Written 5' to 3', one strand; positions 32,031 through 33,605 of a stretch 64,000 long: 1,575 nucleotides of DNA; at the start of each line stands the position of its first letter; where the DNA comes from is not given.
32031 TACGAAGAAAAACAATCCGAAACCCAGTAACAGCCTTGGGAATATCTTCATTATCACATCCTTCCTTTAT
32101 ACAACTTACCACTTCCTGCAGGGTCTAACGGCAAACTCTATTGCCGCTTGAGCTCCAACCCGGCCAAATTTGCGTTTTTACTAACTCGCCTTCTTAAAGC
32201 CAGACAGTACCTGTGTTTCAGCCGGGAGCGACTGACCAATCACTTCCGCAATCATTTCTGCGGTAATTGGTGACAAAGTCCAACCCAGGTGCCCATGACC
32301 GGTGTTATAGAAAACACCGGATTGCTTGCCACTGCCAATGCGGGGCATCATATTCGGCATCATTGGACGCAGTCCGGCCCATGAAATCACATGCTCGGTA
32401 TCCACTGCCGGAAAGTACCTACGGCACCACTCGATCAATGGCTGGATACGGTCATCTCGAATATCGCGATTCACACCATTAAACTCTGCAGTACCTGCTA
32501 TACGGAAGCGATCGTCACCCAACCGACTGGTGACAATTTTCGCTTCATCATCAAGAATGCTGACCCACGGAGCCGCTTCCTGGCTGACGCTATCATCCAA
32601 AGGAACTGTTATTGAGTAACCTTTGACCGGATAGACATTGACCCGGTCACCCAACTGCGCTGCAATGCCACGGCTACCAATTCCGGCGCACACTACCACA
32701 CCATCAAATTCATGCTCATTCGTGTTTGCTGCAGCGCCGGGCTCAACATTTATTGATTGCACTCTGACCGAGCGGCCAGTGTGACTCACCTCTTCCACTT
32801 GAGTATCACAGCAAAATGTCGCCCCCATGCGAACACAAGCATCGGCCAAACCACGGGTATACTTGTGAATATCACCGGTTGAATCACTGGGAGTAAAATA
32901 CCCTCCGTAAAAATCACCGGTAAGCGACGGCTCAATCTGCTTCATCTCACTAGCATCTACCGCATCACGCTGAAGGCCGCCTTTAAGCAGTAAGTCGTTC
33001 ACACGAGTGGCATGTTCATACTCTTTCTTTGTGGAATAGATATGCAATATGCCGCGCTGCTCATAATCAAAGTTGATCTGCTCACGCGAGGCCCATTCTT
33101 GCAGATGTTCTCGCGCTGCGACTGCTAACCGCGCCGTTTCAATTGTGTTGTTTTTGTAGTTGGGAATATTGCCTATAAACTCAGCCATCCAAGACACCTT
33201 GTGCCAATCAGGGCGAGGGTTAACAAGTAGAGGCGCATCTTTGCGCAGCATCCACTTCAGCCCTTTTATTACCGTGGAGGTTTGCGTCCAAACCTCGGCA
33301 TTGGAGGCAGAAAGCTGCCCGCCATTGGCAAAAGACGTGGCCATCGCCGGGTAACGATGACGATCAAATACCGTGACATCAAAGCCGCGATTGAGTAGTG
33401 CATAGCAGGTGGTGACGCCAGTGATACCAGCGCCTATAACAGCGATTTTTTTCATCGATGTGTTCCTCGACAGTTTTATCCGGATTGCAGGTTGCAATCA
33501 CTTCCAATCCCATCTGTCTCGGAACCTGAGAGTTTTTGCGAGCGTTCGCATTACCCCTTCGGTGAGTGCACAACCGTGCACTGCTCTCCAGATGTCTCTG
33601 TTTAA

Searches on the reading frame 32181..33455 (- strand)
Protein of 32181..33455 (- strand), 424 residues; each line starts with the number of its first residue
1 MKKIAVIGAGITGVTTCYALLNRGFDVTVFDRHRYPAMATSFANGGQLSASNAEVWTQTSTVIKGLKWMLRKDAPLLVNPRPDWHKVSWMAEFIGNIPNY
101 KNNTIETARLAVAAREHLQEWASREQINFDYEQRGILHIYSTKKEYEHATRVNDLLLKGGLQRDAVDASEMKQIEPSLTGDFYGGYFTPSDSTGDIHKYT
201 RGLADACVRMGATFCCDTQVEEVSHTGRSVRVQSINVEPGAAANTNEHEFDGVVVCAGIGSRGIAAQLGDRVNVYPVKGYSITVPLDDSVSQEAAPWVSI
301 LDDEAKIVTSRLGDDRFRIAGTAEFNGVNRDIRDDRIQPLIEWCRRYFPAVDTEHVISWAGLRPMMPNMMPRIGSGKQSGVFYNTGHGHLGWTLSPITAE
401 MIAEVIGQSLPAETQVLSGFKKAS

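Call 5: search_protein_families(library=pfam, proteins=[window:32181-33455:-])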
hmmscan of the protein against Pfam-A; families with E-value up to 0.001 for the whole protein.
window:32181-33455:- (424 aa): 6 families
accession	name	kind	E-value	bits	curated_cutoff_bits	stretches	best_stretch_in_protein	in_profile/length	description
PF01266.30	DAO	-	1.3e-75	255.5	27.9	1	3-404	1-352/353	FAD dependent oxidoreductase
PF13450.12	NAD_binding_8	-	9.5e-08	32.7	21.9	1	6-43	1-39/68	NAD(P)-binding Rossmann-like domain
PF07992.20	Pyr_redox_2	-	1.7e-05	24.9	26.1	0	2-66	143-209/291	Pyridine nucleotide-disulphide oxidoreductase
PF03446.21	NAD_binding_2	-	0.00014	22.4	21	1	3-63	1-60/161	NAD binding domain of 6-phosphogluconate dehydrogenase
PF21799.2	MurD-like_N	-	0.00022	21.9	27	1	2-44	1-43/88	Mur ligase MurD-like, N-terminal domain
PF00070.33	Pyr_redox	-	0.00087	20.2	22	0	3-37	1-35/82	Pyridine nucleotide-disulphide oxidoreductase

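Call 6: search_protein_families(library=ncbifam, proteins=[window:32181-33455:-])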
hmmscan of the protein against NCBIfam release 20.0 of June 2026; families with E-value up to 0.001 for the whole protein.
window:32181-33455:- (424 aa): 30 families (the best 25 are shown)
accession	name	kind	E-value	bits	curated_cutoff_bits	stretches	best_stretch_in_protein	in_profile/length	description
NF009074.0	PRK12409.1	equivalog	4.7e-217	720.9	494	1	1-412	1-409/410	D-amino acid dehydrogenase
NF001933.0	PRK00711.1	subfamily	5.2e-100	335.4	383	1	3-411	2-404/429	D-amino acid dehydrogenase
TIGR02352.1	thiamin_ThiO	equivalog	1.6e-41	142.6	250.8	2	109-407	59-348/351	glycine oxidase ThiO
TIGR03197.1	MnmC_Cterm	equivalog_domain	1.4e-18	67.2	174.2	2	3-48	1-46/400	FAD-dependent 5-carboxymethylaminomethyl-2-thiouridine(34) oxidoreductase MnmC1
NF002480.1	PRK01747.1-1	equivalog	3.7e-18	65.3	540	2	2-49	249-296/645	bifunctional tRNA (5-methylaminomethyl-2-thiouridine)(34)-methyltransferase MnmC2/FAD-dependent 5-carboxymethylaminomethyl-2-thiouridine(34)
NF008726.1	PRK11728.1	equivalog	5.9e-14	51.7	299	1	107-273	61-214/389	L-2-hydroxyglutarate oxidase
TIGR03364.1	HpnW_proposed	hypoth_equivalog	3.9e-10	39.3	285.1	1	3-48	2-46/365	TIGR03364 family FAD-dependent oxidoreductase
NF040813.1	pro_dh_Thprot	equivalog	9.7e-10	38.1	600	1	221-406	182-348/362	D-proline dehydrogenase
TIGR03377.1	glycerol3P_GlpA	equivalog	4.2e-09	35.5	552.8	1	137-366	83-307/530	anaerobic glycerol-3-phosphate dehydrogenase subunit GlpA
NF050086.1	pipecolate_AmaA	exception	6.4e-08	31.7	600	1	3-64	27-84/425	L-pipecolate oxidase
NF005560.0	PRK07233.1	equivalog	2.2e-07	30.1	252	1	3-34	2-33/435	hypothetical protein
NF033460.1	glycerol3P_ox_II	equivalog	1e-06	28.2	460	0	3-47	3-47/361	type 2 glycerol-3-phosphate oxidase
NF002481.1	PRK01747.1-2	equivalog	1.3e-06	27.6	600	1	2-49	239-286/611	bifunctional tRNA (5-methylaminomethyl-2-thiouridine)(34)-methyltransferase MnmC2/FAD-dependent 5-carboxymethylaminomethyl-2-thiouridine(34)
NF045637.1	carotdesatCrtDProt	equivalog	4.9e-06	25.4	580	1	4-36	1-33/485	1-hydroxycarotenoid 3,4-desaturase CrtD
NF009454.0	PRK12814.1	equivalog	1.1e-05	24.1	916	1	2-36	194-228/657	putative NADPH-dependent glutamate synthase small subunit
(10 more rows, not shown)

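Call 11: find_related_loci(query=window:32181-33455:-, collection=genome_contigs, flank=3000)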
Query window:32181-33455:- (424 aa) in genome_contigs; peptide patterns used: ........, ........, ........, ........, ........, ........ (x = any residue, [..] = any of these).
600 stretches matched a pattern (row limit reached: there are more); 566 encode a relative of the query (tblastn E <= 1e-3); the best 80 are kept; 80 distinct loci.
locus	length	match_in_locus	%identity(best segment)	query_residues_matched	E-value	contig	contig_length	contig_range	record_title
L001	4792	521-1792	82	1-423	0e+0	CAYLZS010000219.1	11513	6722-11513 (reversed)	MAG TPA_asm: uncultured Granulosicoccaceae bacterium isolate binchicken_co345_16 genome assembly, contig: k141_1761924,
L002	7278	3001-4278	82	3-423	0e+0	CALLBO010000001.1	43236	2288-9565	MAG: uncultured Granulosicoccaceae bacterium isolate L4_Bin_METABAT__111_1 genome assembly, contig: c_000000478929, whol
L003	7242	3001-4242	82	1-414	0e+0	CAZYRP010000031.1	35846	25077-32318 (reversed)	MAG TPA_asm: uncultured Granulosicoccaceae bacterium isolate binchicken_co385_105 genome assembly, contig: NODE_673_leng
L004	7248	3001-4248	80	1-416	0e+0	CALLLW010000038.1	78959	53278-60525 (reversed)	MAG: uncultured Granulosicoccaceae bacterium isolate L4_Bin_Bin_134_1 genome assembly, contig: c_000000090850, whole gen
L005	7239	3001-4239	79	1-413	0e+0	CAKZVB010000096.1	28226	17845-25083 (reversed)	MAG: uncultured Granulosicoccaceae bacterium isolate L4_Bin_METABAT__115_sub_1 genome assembly, contig: c_000000860874,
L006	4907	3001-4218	79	1-406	0e+0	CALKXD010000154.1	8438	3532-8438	MAG: uncultured Granulosicoccaceae bacterium isolate B4_Bin_MAXBIN__032_sub_1 genome assembly, contig: c_000001206337, w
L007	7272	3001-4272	94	1-424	0e+0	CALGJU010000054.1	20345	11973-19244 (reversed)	MAG: uncultured Granulosicoccaceae bacterium isolate H3_Bin_Bin_39_sub_1_1 genome assembly, contig: c_000000647898, whol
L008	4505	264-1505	75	1-414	0e+0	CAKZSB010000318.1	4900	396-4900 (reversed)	MAG: uncultured Granulosicoccaceae bacterium isolate L1_Bin_METABAT__155_1 genome assembly, contig: c_000000032941, whol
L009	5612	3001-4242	75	1-414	0e+0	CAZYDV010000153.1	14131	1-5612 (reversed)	MAG TPA_asm: uncultured Granulosicoccaceae bacterium isolate binchicken_co385_7 genome assembly, contig: NODE_3427_lengt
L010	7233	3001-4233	75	1-411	0e+0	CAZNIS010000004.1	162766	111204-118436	MAG TPA_asm: uncultured Granulosicoccaceae bacterium isolate SRP268394_co1_118 genome assembly, contig: NODE_60_length_1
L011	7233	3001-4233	72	1-414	0e+0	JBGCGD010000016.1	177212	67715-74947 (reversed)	MAG: Granulosicoccus sp. isolate SGMAG-07 contig16, whole genome shotgun sequence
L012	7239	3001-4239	71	1-416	0e+0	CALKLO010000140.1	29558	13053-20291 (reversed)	MAG: uncultured Granulosicoccus sp. isolate B2_Bin_Bin_99_1 genome assembly, contig: c_000001122126, whole genome shotgu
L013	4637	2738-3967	71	1-413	0e+0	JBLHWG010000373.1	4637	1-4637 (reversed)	MAG: Halioglobus sp. isolate 3300046534_21 Ga0491194_0056260, whole genome shotgun sequence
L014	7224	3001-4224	71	1-411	0e+0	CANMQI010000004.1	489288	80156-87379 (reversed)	uncultured Granulosicoccus sp. isolate 3-2093-J.fasta genome assembly, contig: NODE_4, whole genome shotgun sequence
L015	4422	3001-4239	70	1-416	0e+0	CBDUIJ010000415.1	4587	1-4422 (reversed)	MAG TPA_asm: uncultured Granulosicoccus sp. isolate SRR22808120_concoct_94 genome assembly, contig: ERZ25043458.18679, w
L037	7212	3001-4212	65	1-409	0e+0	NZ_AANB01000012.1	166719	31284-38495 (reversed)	Roseobacter sp. MED193 1099517003956, whole genome shotgun sequence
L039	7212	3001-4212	66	1-409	0e+0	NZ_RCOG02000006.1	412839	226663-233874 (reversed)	Cupriavidus sp. U2 chromosome 2 map unlocalized Chr02_contig_001, whole genome shotgun sequence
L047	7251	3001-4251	64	1-417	0e+0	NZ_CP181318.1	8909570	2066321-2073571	Bradyrhizobium ganzhouense strain JCM19881 chromosome, complete genome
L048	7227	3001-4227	64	1-414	0e+0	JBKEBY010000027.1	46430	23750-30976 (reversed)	MAG: Pseudomonas sp. isolate VLC_060 c_000002612744, whole genome shotgun sequence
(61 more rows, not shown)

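Call 39: search_solved_structures(query=window:32181-33455:-, max_evalue=0.00001)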
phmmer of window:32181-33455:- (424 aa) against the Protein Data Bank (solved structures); distinct sequences matched with E-value up to 0.00001: 9.
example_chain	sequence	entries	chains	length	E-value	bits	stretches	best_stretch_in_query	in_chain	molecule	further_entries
7cyx_A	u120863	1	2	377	1.6e-16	63.5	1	124-406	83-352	Glycine oxidase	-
4ysh_A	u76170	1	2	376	9.1e-14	54.4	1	116-408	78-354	Glycine oxidase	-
6j38_A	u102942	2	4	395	1.4e-10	43.9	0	128-407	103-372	FAD-dependent glycine oxydase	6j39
1y56_B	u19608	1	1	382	6e-09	38.5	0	3-44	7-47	sarcosine oxidase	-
3if9_A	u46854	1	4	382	5.7e-08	35.3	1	169-406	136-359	Glycine oxidase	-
1ryi_A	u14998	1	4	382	1.2e-07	34.2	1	169-406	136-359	GLYCINE OXIDASE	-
9woz_A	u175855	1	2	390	1.3e-07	34.1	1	169-406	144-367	Glycine oxidase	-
1ng3_A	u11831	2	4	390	6.2e-07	31.8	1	169-406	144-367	Glycine oxidase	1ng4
6pxs_A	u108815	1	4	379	2.5e-06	29.9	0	250-413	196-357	FAD dependent oxidoreductase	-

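Call 51: find_homologous_proteins(query=L039:3001-4215:+, max_evalue=1e-100)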
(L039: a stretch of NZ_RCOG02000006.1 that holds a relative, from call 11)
Query L039:3001-4215:+ (405 aa): 7986 proteins with E <= 1e-100 among 8000 candidates; the best 120 are listed.
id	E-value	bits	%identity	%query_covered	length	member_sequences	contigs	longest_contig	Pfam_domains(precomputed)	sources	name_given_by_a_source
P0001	4.5e-251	851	92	100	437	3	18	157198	PF01266.31,PF13450.13,PF00890.31,PF07992.21,PF00070.34,PF03486.21,PF12831.14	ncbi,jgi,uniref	ncbi:D-amino acid dehydrogenase [Cupriavidus pauculus]|jgi:D-amino-acid dehydrogenase|uniref:D-amino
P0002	9.3e-249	843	91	100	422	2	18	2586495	PF01266.31,PF01593.31,PF13450.13,PF00890.31,PF07992.21,PF00070.34,PF03486.21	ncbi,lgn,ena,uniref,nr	ncbi:D-amino acid dehydrogenase [Cupriavidus metallidurans]|uniref:D-amino acid dehydrogenase n=1 Ta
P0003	1.2e-248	843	91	100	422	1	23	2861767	PF01266.31,PF01593.31,PF13450.13,PF00890.31,PF07992.21,PF00070.34,PF03486.21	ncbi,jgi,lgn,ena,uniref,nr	ncbi:MAG: D-amino acid dehydrogenase [Burkholderiaceae bacterium]|jgi:D-amino-acid dehydrogenase|uni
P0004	1.6e-248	842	90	100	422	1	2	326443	PF01266.31,PF01593.31,PF13450.13,PF00890.31,PF07992.21,PF00070.34,PF03486.21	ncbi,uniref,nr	ncbi:D-amino acid dehydrogenase small subunit [Cupriavidus sp. HMR-1]|uniref:D-amino acid dehydrogen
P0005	2.7e-248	842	90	100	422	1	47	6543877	PF01266.31,PF01593.31,PF13450.13,PF00890.31,PF07992.21,PF00070.34,PF03486.21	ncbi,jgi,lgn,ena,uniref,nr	ncbi:D-amino-acid dehydrogenase [Cupriavidus metallidurans]|jgi:D-amino-acid dehydrogenase|uniref:D-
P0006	2.8e-248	841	90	100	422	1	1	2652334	PF01266.31,PF01593.31,PF13450.13,PF00890.31,PF07992.21,PF00070.34,PF03486.21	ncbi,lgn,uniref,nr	ncbi:D-amino acid dehydrogenase [Cupriavidus metallidurans]|uniref:D-amino acid dehydrogenase n=1 Ta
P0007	6.6e-248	840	90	100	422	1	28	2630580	PF01266.31,PF01593.31,PF13450.13,PF00890.31,PF07992.21,PF00070.34,PF03486.21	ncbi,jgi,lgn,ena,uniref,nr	ncbi:D-amino acid dehydrogenase [Cupriavidus metallidurans]|uniref:D-amino acid dehydrogenase n=1 Ta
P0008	9.4e-248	840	90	100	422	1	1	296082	PF01266.31,PF01593.31,PF13450.13,PF00890.31,PF07992.21,PF00070.34,PF03486.21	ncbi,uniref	ncbi:D-amino acid dehydrogenase [Cupriavidus sp. Met-2]|uniref:D-amino acid dehydrogenase n=1 Tax=Cu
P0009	1.3e-247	839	90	100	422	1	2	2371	PF01266.31,PF01593.31,PF13450.13,PF00890.31,PF07992.21,PF00070.34,PF03486.21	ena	-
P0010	1.6e-247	839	90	100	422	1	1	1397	PF01266.31,PF01593.31,PF13450.13,PF00890.31,PF07992.21,PF00070.34,PF03486.21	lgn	-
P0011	1.6e-247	839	90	100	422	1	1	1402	PF01266.31,PF01593.31,PF13450.13,PF00890.31,PF07992.21,PF00070.34,PF03486.21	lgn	-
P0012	1.7e-247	839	90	100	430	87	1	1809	PF01266.31,PF13450.13,PF00890.31,PF07992.21,PF00070.34,PF03486.21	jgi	jgi:D-amino-acid dehydrogenase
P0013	3.3e-247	838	90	100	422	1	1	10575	PF01266.31,PF13450.13,PF00890.31,PF07992.21,PF00070.34,PF03486.21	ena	-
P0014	5.5e-247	837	90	100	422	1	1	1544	PF01266.31,PF13450.13,PF00890.31,PF07992.21,PF00070.34,PF03486.21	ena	-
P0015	1.2e-246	836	90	100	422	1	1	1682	PF01266.31,PF01593.31,PF13450.13,PF00890.31,PF07992.21,PF00070.34,PF03486.21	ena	-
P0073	2.9e-225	766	84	100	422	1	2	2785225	PF01266.31,PF01593.31,PF13450.13,PF00890.31,PF07992.21,PF00070.34,PF03486.21,PF01494.26,PF12831.14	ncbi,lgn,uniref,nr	ncbi:D-amino acid dehydrogenase, small subunit; similar to dadA [Cupriavidus phytorum]|uniref:Glycin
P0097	1.2e-223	760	83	100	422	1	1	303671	PF01266.31,PF01593.31,PF13450.13,PF00890.31,PF07992.21,PF00070.34,PF03486.21,PF01494.26,PF12831.14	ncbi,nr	ncbi:D-amino-acid dehydrogenase [Cupriavidus necator]|nr:D-amino acid dehydrogenase [Cupriavidus nec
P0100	1.4e-223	760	83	100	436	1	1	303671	PF01266.31,PF01593.31,PF13450.13,PF00890.31,PF07992.21,PF00070.34,PF03486.21,PF01494.26,PF12831.14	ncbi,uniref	ncbi:D-amino acid dehydrogenase [Cupriavidus necator]|uniref:D-amino acid dehydrogenase n=1 Tax=Cupr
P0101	1.4e-223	760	83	100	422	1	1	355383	PF01266.31,PF01593.31,PF13450.13,PF00890.31,PF07992.21,PF00070.34,PF03486.21,PF12831.14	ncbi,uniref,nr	ncbi:D-amino acid dehydrogenase [Cupriavidus necator]|uniref:D-amino acid dehydrogenase n=1 Tax=Cupr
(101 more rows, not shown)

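Call 52: list_cluster_members(proteins=[P0097, P0101, P0100, P0073])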
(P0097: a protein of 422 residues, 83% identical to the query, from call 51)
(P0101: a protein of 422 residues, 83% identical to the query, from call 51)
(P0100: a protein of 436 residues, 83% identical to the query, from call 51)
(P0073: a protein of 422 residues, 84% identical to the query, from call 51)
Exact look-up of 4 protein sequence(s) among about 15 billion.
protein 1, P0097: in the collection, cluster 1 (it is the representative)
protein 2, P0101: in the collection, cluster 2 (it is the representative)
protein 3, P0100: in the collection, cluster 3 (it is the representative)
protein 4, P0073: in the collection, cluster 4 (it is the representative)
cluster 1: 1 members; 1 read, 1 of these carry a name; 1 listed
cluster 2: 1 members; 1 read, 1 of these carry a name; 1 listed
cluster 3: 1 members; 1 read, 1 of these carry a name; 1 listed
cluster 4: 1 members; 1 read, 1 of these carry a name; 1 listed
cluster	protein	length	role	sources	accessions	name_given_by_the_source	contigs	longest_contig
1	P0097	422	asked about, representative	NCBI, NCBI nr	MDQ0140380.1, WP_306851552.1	D-amino-acid dehydrogenase [Cupriavidus necator] | D-amino acid dehydrogenase [Cupriavidus necator]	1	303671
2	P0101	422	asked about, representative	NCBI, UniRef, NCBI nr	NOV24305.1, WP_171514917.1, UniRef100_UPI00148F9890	D-amino acid dehydrogenase [Cupriavidus necator] | D-amino acid dehydrogenase n=1 Tax=Cupriavidus necator TaxID=106590 RepID=UPI00148F9890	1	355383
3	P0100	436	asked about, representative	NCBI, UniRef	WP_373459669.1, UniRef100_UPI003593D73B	D-amino acid dehydrogenase [Cupriavidus necator] | D-amino acid dehydrogenase n=1 Tax=Cupriavidus necator TaxID=106590 RepID=UPI003593D73B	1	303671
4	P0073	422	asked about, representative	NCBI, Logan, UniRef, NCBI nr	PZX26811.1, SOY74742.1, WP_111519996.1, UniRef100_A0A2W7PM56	D-amino acid dehydrogenase, small subunit; similar to dadA [Cupriavidus phytorum] | Glycine/D-amino acid oxidase-like deaminating enzyme n=2 Tax=Cupriavidus TaxID=106589 ... | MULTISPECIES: D-amino acid dehydrogenase [Cupriavidus]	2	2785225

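Call 53: find_encoding_contigs(protein=P0101, flank=4000, max_places=3)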
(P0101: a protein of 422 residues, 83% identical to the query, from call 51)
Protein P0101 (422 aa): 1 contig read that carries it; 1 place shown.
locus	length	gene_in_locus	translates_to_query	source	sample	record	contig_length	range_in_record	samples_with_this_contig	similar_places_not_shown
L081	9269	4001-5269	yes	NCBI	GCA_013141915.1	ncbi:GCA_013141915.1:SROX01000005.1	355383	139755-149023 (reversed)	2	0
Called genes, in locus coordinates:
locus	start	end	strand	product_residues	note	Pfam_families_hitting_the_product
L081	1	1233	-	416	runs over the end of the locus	PF13088:BNR_2 (faint), PF24316:Tli3 (faint)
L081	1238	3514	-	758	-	PF07715:Plug, PF00593:TonB_dep_Rec_b-barrel, PF14905:OMP_b-brl_3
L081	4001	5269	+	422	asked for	PF00070:Pyr_redox (faint), PF00890:FAD_binding_2 (weak), PF01266:DAO, PF01593:Amino_oxidase (faint), PF03486:HI0933_like (faint), PF07992:Pyr_redox_2 (weak), PF12831:FAD_oxidored (faint), PF13450:NAD_binding_8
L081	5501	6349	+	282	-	PF01135:PCMT (weak), PF02353:CMAS (weak), PF13489:Methyltransf_23, PF01209:Ubie_methyltran, PF13847:Methyltransf_31, PF08241:Methyltransf_11, PF08242:Methyltransf_12, PF13649:Methyltransf_25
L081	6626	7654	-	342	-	PF03401:TctC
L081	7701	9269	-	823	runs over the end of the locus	PF02515:CoA_transf_3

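Call 54: find_encoding_contigs(protein=P0097, flank=4000, max_places=3)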
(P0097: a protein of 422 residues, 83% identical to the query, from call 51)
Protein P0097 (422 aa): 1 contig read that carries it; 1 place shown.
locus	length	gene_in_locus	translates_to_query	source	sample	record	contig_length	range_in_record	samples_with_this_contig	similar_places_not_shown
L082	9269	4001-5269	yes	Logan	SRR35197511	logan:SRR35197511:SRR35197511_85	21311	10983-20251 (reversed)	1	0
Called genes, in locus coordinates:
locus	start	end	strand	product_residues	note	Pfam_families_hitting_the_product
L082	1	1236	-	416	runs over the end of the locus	PF13088:BNR_2 (faint), PF24316:Tli3 (faint), PF02012:BNR (faint)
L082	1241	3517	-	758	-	PF07715:Plug, PF00593:TonB_dep_Rec_b-barrel, PF14905:OMP_b-brl_3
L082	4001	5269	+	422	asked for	PF00070:Pyr_redox (faint), PF00890:FAD_binding_2 (weak), PF01266:DAO, PF01494:FAD_binding_3 (faint), PF01593:Amino_oxidase (faint), PF03486:HI0933_like (faint), PF07992:Pyr_redox_2 (weak), PF13450:NAD_binding_8, +1 more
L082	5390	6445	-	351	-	PF00892:EamA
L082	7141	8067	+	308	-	PF07485:DUF1529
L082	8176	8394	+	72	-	-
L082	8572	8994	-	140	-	PF20398:DUF6691, PF04143:Sulf_transp (weak)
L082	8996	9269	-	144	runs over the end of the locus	PF04143:Sulf_transp (weak)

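Call 72: search_protein_families(library=ncbifam, proteins=[P0101, L037:3001-4212:+, L047:3001-4251:+, L048:3001-4227:+], max_evalue=1e-50)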
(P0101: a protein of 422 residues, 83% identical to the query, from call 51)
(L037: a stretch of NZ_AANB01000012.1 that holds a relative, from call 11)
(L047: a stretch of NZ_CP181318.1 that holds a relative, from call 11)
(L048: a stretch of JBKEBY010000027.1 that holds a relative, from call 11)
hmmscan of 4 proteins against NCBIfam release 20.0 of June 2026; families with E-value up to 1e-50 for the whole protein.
P0101 (422 aa): 2 families
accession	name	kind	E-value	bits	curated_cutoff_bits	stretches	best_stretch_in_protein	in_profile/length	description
NF009074.0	PRK12409.1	equivalog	4e-225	747.6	494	1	1-405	1-407/410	D-amino acid dehydrogenase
NF001933.0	PRK00711.1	subfamily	1.9e-99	333.6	383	1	4-403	3-401/429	D-amino acid dehydrogenase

L037:3001-4212:+ (404 aa): 2 families
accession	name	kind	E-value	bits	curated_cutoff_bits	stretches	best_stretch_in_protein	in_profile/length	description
NF009074.0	PRK12409.1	equivalog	4.9e-212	704.4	494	1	1-403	1-405/410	D-amino acid dehydrogenase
NF001933.0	PRK00711.1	subfamily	1.9e-94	317.1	383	1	3-402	2-400/429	D-amino acid dehydrogenase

L047:3001-4251:+ (417 aa): 2 families
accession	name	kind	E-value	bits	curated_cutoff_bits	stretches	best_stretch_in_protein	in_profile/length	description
NF009074.0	PRK12409.1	equivalog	7.4e-219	726.9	494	1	1-406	1-404/410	D-amino acid dehydrogenase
NF001933.0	PRK00711.1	subfamily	4.1e-102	342.4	383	1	3-408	2-402/429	D-amino acid dehydrogenase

L048:3001-4227:+ (409 aa): 2 families
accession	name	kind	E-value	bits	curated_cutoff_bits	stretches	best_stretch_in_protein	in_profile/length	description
NF009074.0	PRK12409.1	equivalog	1e-223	742.9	494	1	1-404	1-406/410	D-amino acid dehydrogenase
NF001933.0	PRK00711.1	subfamily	4.6e-98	329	383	1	4-402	3-400/429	D-amino acid dehydrogenase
